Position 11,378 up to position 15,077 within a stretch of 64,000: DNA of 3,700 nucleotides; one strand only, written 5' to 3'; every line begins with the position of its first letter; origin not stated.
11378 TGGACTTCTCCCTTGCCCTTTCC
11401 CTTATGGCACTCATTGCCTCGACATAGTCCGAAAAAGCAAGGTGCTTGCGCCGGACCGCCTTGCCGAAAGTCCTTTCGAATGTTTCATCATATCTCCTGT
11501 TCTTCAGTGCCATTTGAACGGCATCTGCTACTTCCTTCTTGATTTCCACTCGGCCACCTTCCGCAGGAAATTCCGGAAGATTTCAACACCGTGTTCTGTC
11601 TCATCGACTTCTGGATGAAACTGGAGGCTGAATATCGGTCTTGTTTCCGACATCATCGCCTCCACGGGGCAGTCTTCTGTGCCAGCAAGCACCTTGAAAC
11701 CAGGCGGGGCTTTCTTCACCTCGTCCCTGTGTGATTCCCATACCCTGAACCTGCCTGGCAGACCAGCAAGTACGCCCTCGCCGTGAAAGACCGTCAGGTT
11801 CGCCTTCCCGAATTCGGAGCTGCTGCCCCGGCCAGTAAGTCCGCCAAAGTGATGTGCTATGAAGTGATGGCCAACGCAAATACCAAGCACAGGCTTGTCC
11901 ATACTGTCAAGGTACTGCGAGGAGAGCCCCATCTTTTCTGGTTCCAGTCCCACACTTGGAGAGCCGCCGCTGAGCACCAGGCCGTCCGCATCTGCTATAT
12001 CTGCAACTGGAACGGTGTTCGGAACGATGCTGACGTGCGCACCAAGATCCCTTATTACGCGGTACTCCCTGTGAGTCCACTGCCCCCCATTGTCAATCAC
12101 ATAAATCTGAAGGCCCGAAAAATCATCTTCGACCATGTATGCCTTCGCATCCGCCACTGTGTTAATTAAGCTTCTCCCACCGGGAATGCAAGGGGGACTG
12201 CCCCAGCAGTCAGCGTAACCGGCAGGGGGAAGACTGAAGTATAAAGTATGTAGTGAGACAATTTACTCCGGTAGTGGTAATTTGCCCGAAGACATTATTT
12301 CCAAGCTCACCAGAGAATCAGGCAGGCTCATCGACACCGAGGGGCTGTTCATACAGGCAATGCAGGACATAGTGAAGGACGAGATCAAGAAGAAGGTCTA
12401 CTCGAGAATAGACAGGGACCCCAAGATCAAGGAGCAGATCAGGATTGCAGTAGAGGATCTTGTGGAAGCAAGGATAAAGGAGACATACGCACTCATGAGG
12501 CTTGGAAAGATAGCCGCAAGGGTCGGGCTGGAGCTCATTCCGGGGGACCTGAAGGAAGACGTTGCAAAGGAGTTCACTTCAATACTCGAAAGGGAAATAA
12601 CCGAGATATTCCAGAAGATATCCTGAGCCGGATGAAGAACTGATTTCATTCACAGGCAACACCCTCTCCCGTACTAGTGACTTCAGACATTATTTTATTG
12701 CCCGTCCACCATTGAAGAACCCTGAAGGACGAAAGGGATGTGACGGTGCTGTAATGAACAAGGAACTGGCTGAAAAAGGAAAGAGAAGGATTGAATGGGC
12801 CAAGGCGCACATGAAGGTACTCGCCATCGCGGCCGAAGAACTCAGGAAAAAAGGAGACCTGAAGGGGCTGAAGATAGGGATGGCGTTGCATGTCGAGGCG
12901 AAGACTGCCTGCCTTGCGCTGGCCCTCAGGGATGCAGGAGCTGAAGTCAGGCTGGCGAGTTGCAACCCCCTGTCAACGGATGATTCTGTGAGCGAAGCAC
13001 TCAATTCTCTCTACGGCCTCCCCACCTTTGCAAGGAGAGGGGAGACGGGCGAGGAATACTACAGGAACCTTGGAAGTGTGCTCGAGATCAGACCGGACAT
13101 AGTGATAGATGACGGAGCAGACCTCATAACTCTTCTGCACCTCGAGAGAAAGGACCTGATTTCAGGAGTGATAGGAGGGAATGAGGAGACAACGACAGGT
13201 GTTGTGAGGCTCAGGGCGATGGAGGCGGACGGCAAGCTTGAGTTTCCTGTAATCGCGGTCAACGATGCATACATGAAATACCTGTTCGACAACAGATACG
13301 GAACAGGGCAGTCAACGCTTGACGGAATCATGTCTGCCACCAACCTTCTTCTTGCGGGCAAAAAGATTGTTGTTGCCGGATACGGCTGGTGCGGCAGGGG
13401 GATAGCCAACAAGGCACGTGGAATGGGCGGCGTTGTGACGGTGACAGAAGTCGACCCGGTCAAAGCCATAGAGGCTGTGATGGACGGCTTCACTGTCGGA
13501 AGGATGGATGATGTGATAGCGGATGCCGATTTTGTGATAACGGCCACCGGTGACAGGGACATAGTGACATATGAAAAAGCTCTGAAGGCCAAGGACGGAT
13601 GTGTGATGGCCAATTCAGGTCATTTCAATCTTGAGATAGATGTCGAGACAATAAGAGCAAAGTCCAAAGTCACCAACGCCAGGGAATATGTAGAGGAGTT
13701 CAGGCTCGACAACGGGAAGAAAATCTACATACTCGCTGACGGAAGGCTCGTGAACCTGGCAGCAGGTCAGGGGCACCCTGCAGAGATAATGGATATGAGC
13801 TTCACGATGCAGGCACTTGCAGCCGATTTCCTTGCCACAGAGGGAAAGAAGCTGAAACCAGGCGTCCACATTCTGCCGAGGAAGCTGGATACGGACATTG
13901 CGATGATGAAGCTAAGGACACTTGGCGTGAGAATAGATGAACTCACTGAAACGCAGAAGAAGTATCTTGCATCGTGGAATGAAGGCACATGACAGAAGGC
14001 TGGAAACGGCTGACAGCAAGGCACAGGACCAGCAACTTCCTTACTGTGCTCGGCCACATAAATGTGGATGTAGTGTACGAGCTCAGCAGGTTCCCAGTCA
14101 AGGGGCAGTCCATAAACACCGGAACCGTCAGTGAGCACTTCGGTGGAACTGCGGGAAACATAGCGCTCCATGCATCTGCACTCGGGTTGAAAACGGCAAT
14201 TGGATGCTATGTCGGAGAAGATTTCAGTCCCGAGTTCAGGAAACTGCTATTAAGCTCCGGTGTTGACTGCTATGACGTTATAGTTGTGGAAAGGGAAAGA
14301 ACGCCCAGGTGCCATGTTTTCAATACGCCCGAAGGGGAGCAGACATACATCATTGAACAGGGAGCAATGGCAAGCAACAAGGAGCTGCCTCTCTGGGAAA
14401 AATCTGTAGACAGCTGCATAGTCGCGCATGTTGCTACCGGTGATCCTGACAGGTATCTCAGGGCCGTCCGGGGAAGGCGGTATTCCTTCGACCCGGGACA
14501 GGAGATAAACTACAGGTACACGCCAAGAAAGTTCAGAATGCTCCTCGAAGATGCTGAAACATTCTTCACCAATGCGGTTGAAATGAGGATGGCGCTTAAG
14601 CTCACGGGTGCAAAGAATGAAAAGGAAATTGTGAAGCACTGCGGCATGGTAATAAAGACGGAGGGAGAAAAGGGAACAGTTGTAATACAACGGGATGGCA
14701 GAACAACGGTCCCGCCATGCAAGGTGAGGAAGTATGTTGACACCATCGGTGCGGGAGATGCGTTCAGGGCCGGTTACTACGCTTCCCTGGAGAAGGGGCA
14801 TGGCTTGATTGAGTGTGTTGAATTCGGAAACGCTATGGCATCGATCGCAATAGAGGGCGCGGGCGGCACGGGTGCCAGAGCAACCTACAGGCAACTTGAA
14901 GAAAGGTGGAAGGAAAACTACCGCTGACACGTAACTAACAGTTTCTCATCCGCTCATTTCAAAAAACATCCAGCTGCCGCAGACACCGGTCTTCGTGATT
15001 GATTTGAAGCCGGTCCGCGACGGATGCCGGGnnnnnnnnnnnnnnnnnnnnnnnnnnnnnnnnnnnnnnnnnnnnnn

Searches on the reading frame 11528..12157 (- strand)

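Call 3: search_protein_families(library=pfam, proteins=[window:11528-12157:-], max_evalue=0.01)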
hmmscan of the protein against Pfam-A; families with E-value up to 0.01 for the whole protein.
window:11528-12157:- (209 aa): 3 families
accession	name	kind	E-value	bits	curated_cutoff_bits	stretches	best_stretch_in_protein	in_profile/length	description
PF00117.34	GATase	-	2.5e-39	135.4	22.8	1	20-200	2-189/190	Glutamine amidotransferase class-I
PF07722.19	Peptidase_C26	-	1.1e-11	45.3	20.5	1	86-183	104-219/219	Peptidase C26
PF01174.25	SNO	-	0.0049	17.2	27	0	51-104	28-85/188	SNO glutamine amidotransferase family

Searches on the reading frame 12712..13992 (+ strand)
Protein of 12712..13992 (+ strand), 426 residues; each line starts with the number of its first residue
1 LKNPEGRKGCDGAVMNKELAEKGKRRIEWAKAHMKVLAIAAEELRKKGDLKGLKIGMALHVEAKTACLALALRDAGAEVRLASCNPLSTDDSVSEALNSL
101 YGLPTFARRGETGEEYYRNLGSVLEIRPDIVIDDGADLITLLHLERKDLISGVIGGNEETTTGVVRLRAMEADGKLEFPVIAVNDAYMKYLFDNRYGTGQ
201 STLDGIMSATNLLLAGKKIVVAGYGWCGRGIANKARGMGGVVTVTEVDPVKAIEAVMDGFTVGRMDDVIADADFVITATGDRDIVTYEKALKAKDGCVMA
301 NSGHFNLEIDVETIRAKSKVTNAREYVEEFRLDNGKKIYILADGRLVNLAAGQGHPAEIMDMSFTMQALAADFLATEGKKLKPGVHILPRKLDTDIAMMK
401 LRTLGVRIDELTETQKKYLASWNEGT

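Call 3: search_protein_families(library=pfam, proteins=[window:12712-13992:+], max_evalue=0.01)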
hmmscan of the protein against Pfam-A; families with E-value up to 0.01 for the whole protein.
window:12712-13992:+ (426 aa): 4 families
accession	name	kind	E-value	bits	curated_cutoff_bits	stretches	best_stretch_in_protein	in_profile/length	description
PF05221.23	AdoHcyase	-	2.1e-53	181.8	25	2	149-425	176-291/299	S-adenosyl-L-homocysteine hydrolase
PF00670.27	AdoHcyase_NAD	-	1.2e-49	168.9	27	1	194-353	1-161/162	S-adenosyl-L-homocysteine hydrolase, NAD binding domain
PF07991.19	KARI_N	-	2.8e-07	30.7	20.6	1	214-311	2-103/165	Acetohydroxy acid isomeroreductase, NADPH-binding domain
PF02826.25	2-Hacid_dh_C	-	1.5e-05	24.9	25.1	1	213-279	33-99/178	D-isomer specific 2-hydroxyacid dehydrogenase, NAD binding domain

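Call 4: search_protein_families(library=ncbifam, proteins=[window:12712-13992:+], max_evalue=0.01)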
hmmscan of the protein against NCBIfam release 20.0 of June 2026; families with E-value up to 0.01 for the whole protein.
window:12712-13992:+ (426 aa): 12 families
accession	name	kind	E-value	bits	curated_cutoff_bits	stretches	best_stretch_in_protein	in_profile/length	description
NF004005.0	PRK05476.2-3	equivalog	1.4e-183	610.4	275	1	14-424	7-417/418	adenosylhomocysteinase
TIGR00936.1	ahcY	equivalog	2.3e-174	580.1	497.6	1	17-426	6-416/416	adenosylhomocysteinase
NF004010.0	PRK05476.3-3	equivalog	2.2e-87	293.8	512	1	16-409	11-413/432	adenosylhomocysteinase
NF004009.0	PRK05476.3-2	equivalog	2.7e-76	257.4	485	1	22-409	77-462/487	adenosylhomocysteinase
NF004008.0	PRK05476.3-1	equivalog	2e-23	83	440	1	158-377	99-302/326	adenosylhomocysteinase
NF041369.1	Dhydh_Halo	equivalog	1.7e-05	24.2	400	1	213-280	129-195/305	D-2-hydroxyacid dehydrogenase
NF004017.0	PRK05479.1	equivalog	2.1e-05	23.4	336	1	213-310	14-115/337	ketol-acid reductoisomerase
TIGR00465.1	ilvC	equivalog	8.2e-05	21.7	226.15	1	214-319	1-110/314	ketol-acid reductoisomerase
TIGR02853.1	spore_dpaA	equivalog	0.00017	21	319.65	1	203-279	138-217/287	dipicolinic acid synthetase subunit A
NF006162.0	PRK08306.1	equivalog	0.0011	18.3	261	1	202-277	140-218/297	dipicolinate synthase subunit DpsA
NF009940.0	PRK13403.1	equivalog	0.0017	17.3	406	1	212-284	12-84/335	ketol-acid reductoisomerase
NF003557.0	PRK05225.1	equivalog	0.0056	15.3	713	1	253-316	80-145/491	ketol-acid reductoisomerase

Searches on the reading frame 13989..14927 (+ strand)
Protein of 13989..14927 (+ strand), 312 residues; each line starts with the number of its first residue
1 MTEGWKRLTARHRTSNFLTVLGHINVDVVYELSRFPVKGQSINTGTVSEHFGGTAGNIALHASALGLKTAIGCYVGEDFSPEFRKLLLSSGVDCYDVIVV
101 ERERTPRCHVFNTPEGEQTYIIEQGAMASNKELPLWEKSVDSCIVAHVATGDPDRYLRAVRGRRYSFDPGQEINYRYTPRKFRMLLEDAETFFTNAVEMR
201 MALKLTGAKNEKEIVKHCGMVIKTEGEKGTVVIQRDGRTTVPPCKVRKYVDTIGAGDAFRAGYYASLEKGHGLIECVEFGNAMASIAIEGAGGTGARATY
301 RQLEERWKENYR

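Call 3: search_protein_families(library=pfam, proteins=[window:13989-14927:+], max_evalue=0.01)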
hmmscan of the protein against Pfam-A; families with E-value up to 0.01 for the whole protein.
window:13989-14927:+ (312 aa): 1 family
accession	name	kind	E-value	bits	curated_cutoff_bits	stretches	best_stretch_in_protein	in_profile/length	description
PF00294.29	PfkB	-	5e-42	144.7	25.8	1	17-294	3-296/302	pfkB family carbohydrate kinase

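Call 4: search_protein_families(library=ncbifam, proteins=[window:13989-14927:+], max_evalue=0.01)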
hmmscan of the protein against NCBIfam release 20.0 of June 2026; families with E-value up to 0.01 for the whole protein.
window:13989-14927:+ (312 aa): 23 families
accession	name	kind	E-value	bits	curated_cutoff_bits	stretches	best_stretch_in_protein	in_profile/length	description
NF041164.1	NucKinThplmales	equivalog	6.1e-50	170.1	450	1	16-289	2-273/295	nucleoside kinase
TIGR02152.1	D_ribokin_bact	equivalog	1e-29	103.8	299.65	2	195-302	182-295/298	ribokinase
NF053626.1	RibKinHalex1628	equivalog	1.8e-26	93.3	330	1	21-295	7-280/293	ATP-dependent ribose-1-phosphate kinase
NF008353.0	PRK11142.1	equivalog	2.9e-21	76.3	341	2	16-129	3-117/307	ribokinase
TIGR04382.1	myo_inos_iolC_N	equivalog_domain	1.3e-20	73.9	300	2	180-305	180-307/309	5-dehydro-2-deoxygluconokinase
TIGR03168.1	1-PFK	subfamily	1.4e-16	60.3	216.4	2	214-303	209-298/305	hexose kinase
TIGR03828.1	pfkB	equivalog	1.5e-14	53.7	292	2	214-294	209-289/305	1-phosphofructokinase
TIGR02198.1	rfaE_dom_I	equivalog_domain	1.7e-12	47.1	345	1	197-294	199-303/315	D-glycero-beta-D-manno-heptose-7-phosphate kinase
NF041134.1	R1P_kin_Thcocales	equivalog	3.2e-12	46.5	500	1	20-305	5-277/291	ADP-dependent ribose-1-phosphate kinase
NF007321.0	PRK09813.1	equivalog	6.6e-12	45.5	247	1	50-289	22-256/261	fructoselysine 6-kinase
NF006957.1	PRK09434.1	equivalog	1.5e-10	41.1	450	1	51-298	26-291/302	fructokinase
NF047869.1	myo_kin_aldol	exception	7.4e-09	34.5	600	2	19-99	10-87/586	bifunctional 5-dehydro-2-deoxygluconokinase/5-dehydro-2-deoxyphosphogluconate aldolase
NF049991.1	TagKinase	equivalog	2.7e-08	33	420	1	161-305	164-313/321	tagatose kinase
NF041320.1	pfkB_Halo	equivalog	4.3e-08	32.9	400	1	220-293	210-282/302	1-phosphofructokinase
NF041332.1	KDG_KDGal_kin_Halo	equivalog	1.7e-07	31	440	1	218-287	223-291/320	bifunctional 2-dehydro-3-deoxygluconokinase/2-dehydro-3-deoxygalactonokinase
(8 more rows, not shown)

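Call 23: find_related_loci(query=A3, collection=genome_contigs, flank=10000)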
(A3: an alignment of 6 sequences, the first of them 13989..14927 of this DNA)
Query A3 (312 aa) in genome_contigs; peptide patterns used: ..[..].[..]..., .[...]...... (x = any residue, [..] = any of these).
55 stretches matched a pattern; 9 encode a relative of the query (tblastn E <= 1e-3); 9 distinct loci.
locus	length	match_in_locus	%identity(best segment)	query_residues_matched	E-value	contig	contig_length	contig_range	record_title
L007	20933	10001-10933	74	1-311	1e-162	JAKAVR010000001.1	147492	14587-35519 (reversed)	MAG: Thermoplasmata archaeon isolate YP4.bin116 NODE_117_length_147492_cov_3.994700, whole genome shotgun sequence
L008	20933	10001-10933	73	1-311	3e-160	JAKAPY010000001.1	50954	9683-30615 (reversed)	MAG: Thermoplasmata archaeon isolate YF1.bin95 NODE_625_length_50954_cov_1.520255, whole genome shotgun sequence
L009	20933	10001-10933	68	1-311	5e-154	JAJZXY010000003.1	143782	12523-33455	MAG: Thermoplasmata archaeon isolate TL1-5.bin102 NODE_51_length_143782_cov_10.308009, whole genome shotgun sequence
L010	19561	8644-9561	53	5-311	4e-111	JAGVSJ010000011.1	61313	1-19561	MAG: Candidatus Sysuiplasma superficiale isolate YP2-bin.285 YP2_2.85_11, whole genome shotgun sequence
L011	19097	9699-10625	54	1-311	2e-103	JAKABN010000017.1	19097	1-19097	MAG: Thermoplasmata archaeon isolate WH2.bin25 NODE_4907_length_19097_cov_3.282920, whole genome shotgun sequence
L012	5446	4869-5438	72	3-192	9e-93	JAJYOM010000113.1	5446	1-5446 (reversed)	MAG: Thermoplasmata archaeon isolate DBS2-5.bin48 NODE_23168_length_5446_cov_2.212070, whole genome shotgun sequence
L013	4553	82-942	47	4-290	6e-83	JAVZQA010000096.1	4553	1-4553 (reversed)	MAG: Methanomassiliicoccales archaeon isolate DRTY-7_201709_bins_31 DRTY-7_201709_bins_31_scaffold_96, whole genome shot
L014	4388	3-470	68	156-311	1e-71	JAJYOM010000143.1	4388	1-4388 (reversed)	MAG: Thermoplasmata archaeon isolate DBS2-5.bin48 NODE_32343_length_4388_cov_1.787139, whole genome shotgun sequence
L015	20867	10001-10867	32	18-309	3e-45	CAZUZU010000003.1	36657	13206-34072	MAG TPA_asm: uncultured archaeon isolate SRP141376_co1_330 genome assembly, contig: NODE_2676_length_36657_cov_3.865854,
